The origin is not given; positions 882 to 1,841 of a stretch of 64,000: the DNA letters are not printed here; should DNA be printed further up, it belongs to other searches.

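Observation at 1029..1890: A 60-residue protein that is almost nothing but an LPXTG sorting signal, coupled to a sortase and a processive GT2 synthase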

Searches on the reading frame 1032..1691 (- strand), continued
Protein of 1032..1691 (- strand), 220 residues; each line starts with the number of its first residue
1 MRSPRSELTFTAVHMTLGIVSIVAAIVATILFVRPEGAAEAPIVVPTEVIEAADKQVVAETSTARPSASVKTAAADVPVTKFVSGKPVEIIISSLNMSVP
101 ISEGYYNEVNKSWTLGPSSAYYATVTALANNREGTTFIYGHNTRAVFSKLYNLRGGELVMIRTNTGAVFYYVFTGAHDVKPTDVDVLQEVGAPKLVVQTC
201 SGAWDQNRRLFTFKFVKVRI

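Call 64: search_protein_families(library=pfam, proteins=[L048:4575-5792:+, L073:3111-4328:+, L055:5515-6669:-, L056:4869-6221:-, L052:6759-7895:-, L048:1789-2643:+, L048:2672-3598:+], max_evalue=0.001)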
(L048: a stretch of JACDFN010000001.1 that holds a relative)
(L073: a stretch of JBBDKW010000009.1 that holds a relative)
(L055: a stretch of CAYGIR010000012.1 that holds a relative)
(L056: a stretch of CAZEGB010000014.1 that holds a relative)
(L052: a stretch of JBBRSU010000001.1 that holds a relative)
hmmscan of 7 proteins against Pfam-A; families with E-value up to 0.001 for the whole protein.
L048:4575-5792:+ (405 aa): 3 families
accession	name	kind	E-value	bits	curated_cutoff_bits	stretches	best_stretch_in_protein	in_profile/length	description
PF13641.12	Glyco_tranf_2_3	-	6.3e-15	56.3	27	1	53-273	3-229/230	Glycosyltransferase like family 2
PF00535.33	Glycos_transf_2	-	1.1e-14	55.1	23.3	1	55-219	2-167/168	Glycosyl transferase family 2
PF13632.12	Glyco_trans_2_3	-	6.2e-10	39.6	27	1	131-338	2-197/198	Glycosyl transferase family group 2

L073:3111-4328:+ (405 aa): 4 families
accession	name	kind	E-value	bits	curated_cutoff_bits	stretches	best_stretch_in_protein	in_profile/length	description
PF13641.12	Glyco_tranf_2_3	-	1.5e-17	64.8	27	1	54-274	3-229/230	Glycosyltransferase like family 2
PF00535.33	Glycos_transf_2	-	1.4e-16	61.4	23.3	1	58-220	4-167/168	Glycosyl transferase family 2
PF13632.12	Glyco_trans_2_3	-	4.4e-15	56.4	27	1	132-339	2-197/198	Glycosyl transferase family group 2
PF13506.12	Glyco_transf_21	-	0.00016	21.7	21.7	1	127-272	29-172/174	Glycosyl transferase family 21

L055:5515-6669:- (384 aa): 5 families
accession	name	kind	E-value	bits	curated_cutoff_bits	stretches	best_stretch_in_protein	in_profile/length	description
PF13641.12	Glyco_tranf_2_3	-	9.8e-21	75.3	27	1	30-248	4-230/230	Glycosyltransferase like family 2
PF13632.12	Glyco_trans_2_3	-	5.1e-17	62.8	27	1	112-305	3-178/198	Glycosyl transferase family group 2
PF00535.33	Glycos_transf_2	-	3.4e-14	53.6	23.3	1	32-193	3-166/168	Glycosyl transferase family 2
PF13704.12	Glyco_tranf_2_4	-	0.00018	22.4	27.5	1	37-118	2-82/98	Glycosyl transferase family 2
PF13506.12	Glyco_transf_21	-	0.00047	20.1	21.7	1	107-247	30-174/174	Glycosyl transferase family 21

L056:4869-6221:- (450 aa): 3 families
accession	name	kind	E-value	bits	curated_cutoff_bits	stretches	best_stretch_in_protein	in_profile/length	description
PF13632.12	Glyco_trans_2_3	-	1.9e-17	64.2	27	1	177-366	3-194/198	Glycosyl transferase family group 2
PF13641.12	Glyco_tranf_2_3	-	2.9e-16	60.6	27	1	94-314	3-230/230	Glycosyltransferase like family 2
PF00535.33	Glycos_transf_2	-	2.1e-13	51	23.3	1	98-239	4-146/168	Glycosyl transferase family 2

L052:6759-7895:- (378 aa): 4 families
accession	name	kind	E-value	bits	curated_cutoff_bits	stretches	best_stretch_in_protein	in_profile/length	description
PF13632.12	Glyco_trans_2_3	-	8.7e-16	58.8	27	1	104-304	4-189/198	Glycosyl transferase family group 2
PF13641.12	Glyco_tranf_2_3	-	2.8e-14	54.1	27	1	20-240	3-230/230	Glycosyltransferase like family 2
PF00535.33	Glycos_transf_2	-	5.5e-13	49.6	23.3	1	23-144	3-124/168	Glycosyl transferase family 2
PF13704.12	Glyco_tranf_2_4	-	0.00012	22.9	27.5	1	27-108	1-81/98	Glycosyl transferase family 2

L048:1789-2643:+ (284 aa): 0 families

L048:2672-3598:+ (308 aa): 1 family
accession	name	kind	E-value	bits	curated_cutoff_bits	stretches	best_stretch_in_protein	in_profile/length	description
PF04203.18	Sortase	-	1.3e-19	70.6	26.6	1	168-304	3-124/125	Sortase domain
